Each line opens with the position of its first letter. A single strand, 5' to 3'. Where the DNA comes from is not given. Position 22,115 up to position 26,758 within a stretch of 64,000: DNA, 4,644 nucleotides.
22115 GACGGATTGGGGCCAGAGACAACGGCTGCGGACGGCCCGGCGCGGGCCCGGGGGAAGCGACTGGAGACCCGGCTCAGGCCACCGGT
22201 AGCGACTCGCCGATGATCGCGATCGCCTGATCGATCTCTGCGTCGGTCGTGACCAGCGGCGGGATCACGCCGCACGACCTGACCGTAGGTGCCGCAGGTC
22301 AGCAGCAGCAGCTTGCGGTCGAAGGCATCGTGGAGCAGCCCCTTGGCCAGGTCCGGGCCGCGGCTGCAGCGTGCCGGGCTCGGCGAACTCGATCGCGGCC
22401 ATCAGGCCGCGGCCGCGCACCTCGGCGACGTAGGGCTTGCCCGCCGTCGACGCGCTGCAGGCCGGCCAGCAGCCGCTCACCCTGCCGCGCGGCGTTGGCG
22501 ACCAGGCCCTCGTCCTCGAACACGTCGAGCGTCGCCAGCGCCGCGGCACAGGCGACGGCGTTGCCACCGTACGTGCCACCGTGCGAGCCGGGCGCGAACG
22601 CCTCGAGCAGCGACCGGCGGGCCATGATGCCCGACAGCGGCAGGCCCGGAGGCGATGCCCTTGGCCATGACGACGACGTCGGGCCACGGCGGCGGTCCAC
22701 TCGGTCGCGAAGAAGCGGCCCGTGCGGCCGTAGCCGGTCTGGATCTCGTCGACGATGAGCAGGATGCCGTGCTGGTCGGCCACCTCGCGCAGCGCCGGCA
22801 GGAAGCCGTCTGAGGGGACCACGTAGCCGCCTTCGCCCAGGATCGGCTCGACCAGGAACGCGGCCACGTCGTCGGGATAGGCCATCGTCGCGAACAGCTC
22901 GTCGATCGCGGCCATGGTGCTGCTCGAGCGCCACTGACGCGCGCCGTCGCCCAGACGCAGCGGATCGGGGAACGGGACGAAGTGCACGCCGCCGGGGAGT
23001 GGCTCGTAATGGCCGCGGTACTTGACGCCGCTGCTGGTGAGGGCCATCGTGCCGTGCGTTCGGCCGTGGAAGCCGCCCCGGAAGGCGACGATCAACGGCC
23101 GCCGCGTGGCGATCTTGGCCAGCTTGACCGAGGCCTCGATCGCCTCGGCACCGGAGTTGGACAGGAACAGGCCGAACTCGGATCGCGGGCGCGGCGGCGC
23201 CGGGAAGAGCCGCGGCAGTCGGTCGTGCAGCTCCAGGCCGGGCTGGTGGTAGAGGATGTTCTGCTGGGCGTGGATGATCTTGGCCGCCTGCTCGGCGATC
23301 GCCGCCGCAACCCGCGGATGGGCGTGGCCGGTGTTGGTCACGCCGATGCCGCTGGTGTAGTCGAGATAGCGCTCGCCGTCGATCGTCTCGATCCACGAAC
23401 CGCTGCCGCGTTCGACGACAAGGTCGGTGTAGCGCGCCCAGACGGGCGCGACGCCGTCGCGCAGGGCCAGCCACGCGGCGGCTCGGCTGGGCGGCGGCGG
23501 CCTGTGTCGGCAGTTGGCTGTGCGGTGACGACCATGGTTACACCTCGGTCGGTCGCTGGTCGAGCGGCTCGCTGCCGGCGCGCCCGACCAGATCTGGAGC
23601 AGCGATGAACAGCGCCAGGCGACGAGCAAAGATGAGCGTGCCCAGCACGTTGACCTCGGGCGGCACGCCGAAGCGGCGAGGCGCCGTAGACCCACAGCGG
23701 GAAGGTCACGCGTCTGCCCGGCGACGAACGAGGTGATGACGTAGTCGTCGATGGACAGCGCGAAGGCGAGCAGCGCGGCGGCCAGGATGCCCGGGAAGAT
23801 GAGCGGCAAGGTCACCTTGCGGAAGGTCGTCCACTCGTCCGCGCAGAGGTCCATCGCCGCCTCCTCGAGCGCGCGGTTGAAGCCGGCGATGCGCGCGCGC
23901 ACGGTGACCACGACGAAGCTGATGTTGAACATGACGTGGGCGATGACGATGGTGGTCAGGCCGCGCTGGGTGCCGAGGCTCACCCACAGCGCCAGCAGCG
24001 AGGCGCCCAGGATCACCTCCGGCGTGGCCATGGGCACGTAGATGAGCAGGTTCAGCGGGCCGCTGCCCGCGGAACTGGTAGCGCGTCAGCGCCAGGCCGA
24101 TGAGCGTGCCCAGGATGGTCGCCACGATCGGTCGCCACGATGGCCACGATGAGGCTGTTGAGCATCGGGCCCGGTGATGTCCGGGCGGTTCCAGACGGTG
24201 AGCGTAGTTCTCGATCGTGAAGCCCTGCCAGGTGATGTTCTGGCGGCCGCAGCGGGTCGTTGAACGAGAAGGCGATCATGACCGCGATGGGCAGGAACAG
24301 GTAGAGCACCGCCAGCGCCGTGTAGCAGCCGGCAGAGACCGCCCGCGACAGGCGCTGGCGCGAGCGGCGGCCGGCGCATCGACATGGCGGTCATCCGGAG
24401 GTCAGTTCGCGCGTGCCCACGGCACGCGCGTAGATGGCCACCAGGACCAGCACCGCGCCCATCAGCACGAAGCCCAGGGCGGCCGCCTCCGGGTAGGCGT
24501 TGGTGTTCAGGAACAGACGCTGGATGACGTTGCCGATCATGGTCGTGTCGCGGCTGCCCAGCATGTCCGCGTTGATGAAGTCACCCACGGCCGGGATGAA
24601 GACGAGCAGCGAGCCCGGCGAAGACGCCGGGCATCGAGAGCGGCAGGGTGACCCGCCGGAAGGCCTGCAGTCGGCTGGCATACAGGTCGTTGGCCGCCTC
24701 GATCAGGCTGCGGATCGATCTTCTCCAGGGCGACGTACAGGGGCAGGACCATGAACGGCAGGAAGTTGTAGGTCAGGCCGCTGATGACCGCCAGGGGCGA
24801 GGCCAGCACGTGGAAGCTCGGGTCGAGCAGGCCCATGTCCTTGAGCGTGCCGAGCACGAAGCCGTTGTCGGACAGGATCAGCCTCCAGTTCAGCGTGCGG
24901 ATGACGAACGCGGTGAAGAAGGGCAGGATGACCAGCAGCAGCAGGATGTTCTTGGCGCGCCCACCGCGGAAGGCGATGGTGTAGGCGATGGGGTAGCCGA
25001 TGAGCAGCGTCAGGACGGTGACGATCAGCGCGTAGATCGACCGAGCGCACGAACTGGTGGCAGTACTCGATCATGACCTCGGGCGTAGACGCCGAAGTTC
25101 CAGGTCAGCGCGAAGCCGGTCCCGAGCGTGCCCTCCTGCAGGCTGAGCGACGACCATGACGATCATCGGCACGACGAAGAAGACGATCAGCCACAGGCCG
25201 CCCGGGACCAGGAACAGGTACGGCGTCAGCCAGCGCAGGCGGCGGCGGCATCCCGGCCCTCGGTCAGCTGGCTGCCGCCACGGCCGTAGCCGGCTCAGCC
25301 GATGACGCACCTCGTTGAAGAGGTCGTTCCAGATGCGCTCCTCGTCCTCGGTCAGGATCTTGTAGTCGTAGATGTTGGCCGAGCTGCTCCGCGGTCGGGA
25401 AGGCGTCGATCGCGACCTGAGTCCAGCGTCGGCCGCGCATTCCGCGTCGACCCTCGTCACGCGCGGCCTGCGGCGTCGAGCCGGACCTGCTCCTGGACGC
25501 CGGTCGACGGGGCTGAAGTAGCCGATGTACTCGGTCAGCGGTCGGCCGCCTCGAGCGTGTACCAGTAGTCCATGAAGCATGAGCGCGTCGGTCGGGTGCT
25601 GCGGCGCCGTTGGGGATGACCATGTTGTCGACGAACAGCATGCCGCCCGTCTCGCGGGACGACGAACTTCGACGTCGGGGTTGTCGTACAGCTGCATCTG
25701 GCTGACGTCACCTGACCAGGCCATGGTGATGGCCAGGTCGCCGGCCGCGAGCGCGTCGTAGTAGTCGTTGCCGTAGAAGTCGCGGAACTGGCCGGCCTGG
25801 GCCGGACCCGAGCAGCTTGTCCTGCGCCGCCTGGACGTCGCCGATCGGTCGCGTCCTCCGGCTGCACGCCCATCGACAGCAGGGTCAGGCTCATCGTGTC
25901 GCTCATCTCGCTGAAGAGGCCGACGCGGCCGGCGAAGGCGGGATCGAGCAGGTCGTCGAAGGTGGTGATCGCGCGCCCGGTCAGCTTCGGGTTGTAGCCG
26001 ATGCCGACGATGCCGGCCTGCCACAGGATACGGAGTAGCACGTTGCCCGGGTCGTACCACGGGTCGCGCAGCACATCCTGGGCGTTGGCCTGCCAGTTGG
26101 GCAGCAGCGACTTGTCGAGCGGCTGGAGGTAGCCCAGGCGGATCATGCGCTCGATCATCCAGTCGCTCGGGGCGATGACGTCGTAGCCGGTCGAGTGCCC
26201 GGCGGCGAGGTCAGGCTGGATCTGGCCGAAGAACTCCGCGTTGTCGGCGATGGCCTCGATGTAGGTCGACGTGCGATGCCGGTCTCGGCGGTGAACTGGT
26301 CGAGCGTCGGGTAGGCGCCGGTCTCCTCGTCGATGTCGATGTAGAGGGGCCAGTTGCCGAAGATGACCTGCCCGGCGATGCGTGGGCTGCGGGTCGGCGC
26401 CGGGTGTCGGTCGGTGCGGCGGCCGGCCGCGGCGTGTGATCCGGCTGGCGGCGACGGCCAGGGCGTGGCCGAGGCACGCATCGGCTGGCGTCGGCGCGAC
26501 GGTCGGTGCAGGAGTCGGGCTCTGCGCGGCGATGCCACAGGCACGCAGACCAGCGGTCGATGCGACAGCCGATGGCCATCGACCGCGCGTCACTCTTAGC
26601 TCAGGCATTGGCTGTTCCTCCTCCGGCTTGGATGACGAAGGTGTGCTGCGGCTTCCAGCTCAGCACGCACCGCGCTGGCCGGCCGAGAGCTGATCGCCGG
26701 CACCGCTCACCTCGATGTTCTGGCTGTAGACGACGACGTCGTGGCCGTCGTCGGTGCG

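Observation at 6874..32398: Uncharacterised interspersed repeat family built on a 20-nt core, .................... (15 clear copies, all intergenic)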

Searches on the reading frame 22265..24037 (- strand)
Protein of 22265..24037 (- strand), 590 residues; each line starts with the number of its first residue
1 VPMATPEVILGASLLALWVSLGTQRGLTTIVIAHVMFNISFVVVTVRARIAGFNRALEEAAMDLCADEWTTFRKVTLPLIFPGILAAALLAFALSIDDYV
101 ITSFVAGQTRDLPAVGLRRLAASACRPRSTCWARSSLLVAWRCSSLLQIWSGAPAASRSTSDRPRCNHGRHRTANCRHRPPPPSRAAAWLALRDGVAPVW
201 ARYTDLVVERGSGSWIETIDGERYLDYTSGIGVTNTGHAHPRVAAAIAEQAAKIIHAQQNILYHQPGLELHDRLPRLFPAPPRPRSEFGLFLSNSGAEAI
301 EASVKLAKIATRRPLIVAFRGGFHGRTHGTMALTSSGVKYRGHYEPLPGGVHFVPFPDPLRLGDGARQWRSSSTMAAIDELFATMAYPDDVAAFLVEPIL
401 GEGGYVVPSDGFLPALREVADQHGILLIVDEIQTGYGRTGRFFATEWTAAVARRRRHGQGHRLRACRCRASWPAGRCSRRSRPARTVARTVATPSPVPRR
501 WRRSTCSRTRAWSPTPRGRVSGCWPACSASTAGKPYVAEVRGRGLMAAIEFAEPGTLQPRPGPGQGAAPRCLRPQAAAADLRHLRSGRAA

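Call 13: search_protein_families(library=pfam, proteins=[window:22265-24037:-])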
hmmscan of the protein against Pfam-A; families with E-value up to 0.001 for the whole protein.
window:22265-24037:- (590 aa): 2 families
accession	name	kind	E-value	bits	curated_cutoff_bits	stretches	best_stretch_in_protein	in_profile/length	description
PF00202.27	Aminotran_3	-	5.9e-73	246.3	30.5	1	201-448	6-248/403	Aminotransferase class-III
PF00528.27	BPD_transp_1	-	1.9e-11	44.5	26.4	1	2-108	27-134/184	Binding-protein-dependent transport system inner membrane component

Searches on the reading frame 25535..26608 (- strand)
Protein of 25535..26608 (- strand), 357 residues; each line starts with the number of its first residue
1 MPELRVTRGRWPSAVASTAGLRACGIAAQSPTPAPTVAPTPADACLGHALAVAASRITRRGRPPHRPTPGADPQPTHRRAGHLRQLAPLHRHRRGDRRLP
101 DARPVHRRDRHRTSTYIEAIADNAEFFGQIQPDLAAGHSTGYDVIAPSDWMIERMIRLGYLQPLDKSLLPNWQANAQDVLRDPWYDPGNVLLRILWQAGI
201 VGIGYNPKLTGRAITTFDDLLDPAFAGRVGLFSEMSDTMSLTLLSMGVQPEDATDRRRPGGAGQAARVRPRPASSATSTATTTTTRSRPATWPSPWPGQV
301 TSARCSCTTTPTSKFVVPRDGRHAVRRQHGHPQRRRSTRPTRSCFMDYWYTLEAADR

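Call 78: search_protein_families(library=pfam, proteins=[window:25535-26608:-])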
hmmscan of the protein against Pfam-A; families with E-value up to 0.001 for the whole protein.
window:25535-26608:- (357 aa): 2 families
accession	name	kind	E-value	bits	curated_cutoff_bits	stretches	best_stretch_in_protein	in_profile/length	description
PF13343.11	SBP_bac_6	-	6.8e-09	36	24.6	1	150-321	19-177/245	Bacterial extracellular solute-binding protein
PF13416.11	SBP_bac_8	-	1.4e-05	25.5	27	1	127-257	25-151/279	Bacterial extracellular solute-binding protein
